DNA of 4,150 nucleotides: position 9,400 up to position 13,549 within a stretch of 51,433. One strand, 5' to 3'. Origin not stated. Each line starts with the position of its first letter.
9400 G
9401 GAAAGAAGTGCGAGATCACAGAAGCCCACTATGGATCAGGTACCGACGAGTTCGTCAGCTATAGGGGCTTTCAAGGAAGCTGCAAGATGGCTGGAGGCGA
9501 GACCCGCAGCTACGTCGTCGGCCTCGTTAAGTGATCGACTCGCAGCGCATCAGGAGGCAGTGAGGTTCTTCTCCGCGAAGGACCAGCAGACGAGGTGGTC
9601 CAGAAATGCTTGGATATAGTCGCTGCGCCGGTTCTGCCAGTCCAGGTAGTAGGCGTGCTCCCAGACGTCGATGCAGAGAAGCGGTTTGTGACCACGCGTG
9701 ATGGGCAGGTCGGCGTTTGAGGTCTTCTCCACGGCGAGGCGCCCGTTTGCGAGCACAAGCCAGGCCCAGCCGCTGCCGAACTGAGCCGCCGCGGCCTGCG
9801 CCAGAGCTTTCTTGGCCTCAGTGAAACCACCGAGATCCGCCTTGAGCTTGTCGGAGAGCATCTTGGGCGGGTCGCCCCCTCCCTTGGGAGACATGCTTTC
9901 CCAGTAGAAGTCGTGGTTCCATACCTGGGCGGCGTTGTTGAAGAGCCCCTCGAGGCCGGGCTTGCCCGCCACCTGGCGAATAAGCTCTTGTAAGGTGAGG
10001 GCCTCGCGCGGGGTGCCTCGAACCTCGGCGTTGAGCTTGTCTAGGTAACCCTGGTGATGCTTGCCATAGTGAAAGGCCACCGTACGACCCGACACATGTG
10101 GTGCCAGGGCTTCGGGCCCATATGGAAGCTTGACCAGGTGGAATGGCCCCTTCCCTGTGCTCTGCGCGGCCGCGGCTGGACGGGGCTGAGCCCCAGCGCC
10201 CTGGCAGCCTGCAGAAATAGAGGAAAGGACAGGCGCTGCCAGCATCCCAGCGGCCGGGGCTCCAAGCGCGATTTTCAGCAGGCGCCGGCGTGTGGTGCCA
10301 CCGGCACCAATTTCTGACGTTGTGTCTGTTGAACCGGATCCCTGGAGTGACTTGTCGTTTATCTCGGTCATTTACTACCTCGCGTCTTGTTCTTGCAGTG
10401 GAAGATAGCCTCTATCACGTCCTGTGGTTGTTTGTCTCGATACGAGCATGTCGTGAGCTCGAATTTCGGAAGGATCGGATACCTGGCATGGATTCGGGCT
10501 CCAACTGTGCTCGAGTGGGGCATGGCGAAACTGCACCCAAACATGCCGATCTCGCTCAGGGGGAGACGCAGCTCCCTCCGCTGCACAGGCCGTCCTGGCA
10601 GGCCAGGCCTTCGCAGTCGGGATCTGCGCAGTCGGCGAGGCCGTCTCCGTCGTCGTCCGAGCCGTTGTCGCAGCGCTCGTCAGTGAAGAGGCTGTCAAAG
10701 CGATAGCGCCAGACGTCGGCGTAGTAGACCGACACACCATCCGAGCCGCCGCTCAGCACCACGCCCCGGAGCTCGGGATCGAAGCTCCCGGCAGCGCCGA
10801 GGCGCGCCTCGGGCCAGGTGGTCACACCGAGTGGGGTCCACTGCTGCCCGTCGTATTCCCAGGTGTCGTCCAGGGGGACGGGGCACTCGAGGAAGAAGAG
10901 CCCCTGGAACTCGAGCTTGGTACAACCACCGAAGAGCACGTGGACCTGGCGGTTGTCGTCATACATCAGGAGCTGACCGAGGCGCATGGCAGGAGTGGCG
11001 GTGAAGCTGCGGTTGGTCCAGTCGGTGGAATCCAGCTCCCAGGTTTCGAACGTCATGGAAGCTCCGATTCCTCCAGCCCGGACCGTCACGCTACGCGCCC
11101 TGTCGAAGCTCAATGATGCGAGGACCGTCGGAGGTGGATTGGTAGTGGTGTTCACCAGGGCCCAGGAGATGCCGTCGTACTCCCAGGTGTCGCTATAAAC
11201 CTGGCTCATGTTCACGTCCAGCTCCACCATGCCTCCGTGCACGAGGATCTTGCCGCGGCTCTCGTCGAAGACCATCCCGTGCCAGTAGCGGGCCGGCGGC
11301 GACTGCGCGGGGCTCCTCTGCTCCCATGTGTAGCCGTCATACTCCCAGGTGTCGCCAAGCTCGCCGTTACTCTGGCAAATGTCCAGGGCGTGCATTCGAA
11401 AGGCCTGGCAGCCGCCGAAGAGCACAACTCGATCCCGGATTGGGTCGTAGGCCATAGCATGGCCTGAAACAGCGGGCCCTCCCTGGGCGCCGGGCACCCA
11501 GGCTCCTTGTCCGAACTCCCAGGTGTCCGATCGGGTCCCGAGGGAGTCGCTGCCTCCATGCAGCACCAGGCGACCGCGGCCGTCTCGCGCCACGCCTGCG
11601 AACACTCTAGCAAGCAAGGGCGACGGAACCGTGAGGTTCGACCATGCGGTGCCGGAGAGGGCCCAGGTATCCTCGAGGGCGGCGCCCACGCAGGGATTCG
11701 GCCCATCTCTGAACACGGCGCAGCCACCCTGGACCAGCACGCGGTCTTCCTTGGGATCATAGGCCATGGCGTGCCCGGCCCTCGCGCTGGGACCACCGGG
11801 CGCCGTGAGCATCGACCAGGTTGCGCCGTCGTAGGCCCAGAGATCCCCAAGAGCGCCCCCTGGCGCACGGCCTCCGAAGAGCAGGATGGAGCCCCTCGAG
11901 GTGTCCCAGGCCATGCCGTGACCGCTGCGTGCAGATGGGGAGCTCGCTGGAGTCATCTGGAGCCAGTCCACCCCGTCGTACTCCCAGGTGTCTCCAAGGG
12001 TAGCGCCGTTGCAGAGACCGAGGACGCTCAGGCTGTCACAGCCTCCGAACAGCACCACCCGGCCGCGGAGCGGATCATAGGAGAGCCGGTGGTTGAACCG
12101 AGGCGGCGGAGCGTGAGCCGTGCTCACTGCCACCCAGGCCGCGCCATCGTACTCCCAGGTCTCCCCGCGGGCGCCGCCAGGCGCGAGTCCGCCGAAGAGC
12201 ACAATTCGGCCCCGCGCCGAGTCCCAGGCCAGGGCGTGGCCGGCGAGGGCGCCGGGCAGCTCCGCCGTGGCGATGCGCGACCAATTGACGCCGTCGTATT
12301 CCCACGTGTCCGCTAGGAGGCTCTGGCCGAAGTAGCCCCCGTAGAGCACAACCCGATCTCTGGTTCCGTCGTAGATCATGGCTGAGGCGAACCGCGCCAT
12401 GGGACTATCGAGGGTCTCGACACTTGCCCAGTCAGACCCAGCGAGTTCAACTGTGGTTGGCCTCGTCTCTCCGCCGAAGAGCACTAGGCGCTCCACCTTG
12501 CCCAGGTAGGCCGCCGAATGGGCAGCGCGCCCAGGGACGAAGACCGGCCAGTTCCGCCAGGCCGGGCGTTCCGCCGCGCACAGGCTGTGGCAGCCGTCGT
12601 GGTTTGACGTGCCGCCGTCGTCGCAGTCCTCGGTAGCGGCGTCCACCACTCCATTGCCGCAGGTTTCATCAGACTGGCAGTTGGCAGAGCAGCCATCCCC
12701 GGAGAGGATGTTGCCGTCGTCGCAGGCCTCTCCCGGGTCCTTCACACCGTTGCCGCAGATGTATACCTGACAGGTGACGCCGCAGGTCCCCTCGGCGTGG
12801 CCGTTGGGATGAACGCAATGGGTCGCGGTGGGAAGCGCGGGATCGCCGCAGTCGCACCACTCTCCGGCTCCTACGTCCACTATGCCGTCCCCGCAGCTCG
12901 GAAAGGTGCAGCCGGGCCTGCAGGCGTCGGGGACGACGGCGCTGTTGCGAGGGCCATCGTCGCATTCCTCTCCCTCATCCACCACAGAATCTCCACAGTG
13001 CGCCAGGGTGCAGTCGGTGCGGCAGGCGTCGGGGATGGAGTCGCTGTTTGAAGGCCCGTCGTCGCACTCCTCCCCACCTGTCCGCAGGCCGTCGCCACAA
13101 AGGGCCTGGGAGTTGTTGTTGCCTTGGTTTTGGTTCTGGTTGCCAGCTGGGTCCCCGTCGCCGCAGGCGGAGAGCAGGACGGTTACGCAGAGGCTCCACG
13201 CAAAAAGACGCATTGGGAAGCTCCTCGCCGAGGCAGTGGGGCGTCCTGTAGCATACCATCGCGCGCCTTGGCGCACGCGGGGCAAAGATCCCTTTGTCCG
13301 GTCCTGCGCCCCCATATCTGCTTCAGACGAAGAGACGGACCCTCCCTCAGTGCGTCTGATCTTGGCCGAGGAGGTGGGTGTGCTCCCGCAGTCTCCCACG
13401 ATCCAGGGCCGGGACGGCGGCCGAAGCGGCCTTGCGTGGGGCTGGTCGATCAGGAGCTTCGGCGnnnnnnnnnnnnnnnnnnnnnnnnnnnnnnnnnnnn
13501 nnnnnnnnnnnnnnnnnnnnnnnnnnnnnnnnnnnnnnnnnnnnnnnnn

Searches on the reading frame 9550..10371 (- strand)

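Call 77: search_protein_families(library=pfam, proteins=[window:9550-10371:-], max_evalue=0.00001)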
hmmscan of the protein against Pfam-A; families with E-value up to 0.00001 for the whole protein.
window:9550-10371:- (273 aa): 2 families
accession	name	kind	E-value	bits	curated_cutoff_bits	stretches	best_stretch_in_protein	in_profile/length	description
PF02777.23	Sod_Fe_C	-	3.5e-32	110.9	20.9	1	170-269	3-102/102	Iron/manganese superoxide dismutases, C-terminal domain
PF00081.27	Sod_Fe_N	-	3.6e-23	82.3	27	1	77-161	2-82/82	Iron/manganese superoxide dismutases, alpha-hairpin domain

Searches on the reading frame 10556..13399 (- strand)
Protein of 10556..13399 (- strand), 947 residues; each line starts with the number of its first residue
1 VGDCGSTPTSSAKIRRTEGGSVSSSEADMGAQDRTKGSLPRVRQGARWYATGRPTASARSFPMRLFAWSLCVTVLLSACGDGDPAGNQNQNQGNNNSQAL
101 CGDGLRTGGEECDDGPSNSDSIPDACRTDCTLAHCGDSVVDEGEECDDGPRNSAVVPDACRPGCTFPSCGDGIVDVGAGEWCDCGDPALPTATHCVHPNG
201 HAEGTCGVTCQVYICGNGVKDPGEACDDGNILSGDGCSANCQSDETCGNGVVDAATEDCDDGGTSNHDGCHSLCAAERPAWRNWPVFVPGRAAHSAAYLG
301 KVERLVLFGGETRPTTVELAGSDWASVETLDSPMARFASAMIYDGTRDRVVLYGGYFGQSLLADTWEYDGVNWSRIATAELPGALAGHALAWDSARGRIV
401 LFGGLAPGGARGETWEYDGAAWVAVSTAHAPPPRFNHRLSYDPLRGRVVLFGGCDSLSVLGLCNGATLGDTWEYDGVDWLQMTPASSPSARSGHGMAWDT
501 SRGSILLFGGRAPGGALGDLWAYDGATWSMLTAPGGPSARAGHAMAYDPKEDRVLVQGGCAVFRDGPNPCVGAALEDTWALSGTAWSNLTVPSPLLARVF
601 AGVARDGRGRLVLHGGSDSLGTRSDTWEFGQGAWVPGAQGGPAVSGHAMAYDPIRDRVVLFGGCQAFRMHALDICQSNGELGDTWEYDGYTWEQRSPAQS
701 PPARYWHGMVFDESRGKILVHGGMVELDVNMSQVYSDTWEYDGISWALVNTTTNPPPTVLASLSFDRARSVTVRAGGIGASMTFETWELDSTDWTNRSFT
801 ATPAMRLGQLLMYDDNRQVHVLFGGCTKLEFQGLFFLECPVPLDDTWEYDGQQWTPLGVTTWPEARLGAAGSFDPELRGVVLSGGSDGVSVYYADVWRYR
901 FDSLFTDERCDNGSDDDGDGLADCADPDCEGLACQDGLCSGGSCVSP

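Call 51: search_protein_families(library=pfam, proteins=[window:10556-13399:-], max_evalue=0.0001)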
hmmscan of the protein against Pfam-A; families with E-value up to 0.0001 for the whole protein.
window:10556-13399:- (947 aa): 6 families
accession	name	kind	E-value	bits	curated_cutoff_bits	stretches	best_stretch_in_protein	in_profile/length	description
PF24681.1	Kelch_KLHDC2_KLHL20_DRC7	-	4.6e-42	144.2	50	4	481-629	40-184/221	KLHDC2/KLHL20/DRC7 Kelch-repeats domain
PF13415.12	Kelch_3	-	3.4e-41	139.1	22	3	504-548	3-48/48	Galactose oxidase, central domain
PF24981.1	Beta-prop_ATRN-LZTR1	-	2.2e-28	99.8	50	2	318-457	21-171/289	Attractin/LZTR1 beta-propeller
PF13418.12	Kelch_4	-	8.2e-23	80.5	21.6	0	490-524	1-35/49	Galactose oxidase, central domain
PF13948.11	DUF4215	-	8.8e-11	42.4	27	0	209-242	16-47/47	Domain of unknown function (DUF4215)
PF13854.13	Kelch_HCF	-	7.4e-06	25.9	113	0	399-546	79-246/345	Host cell factor, Kelch-repeats domain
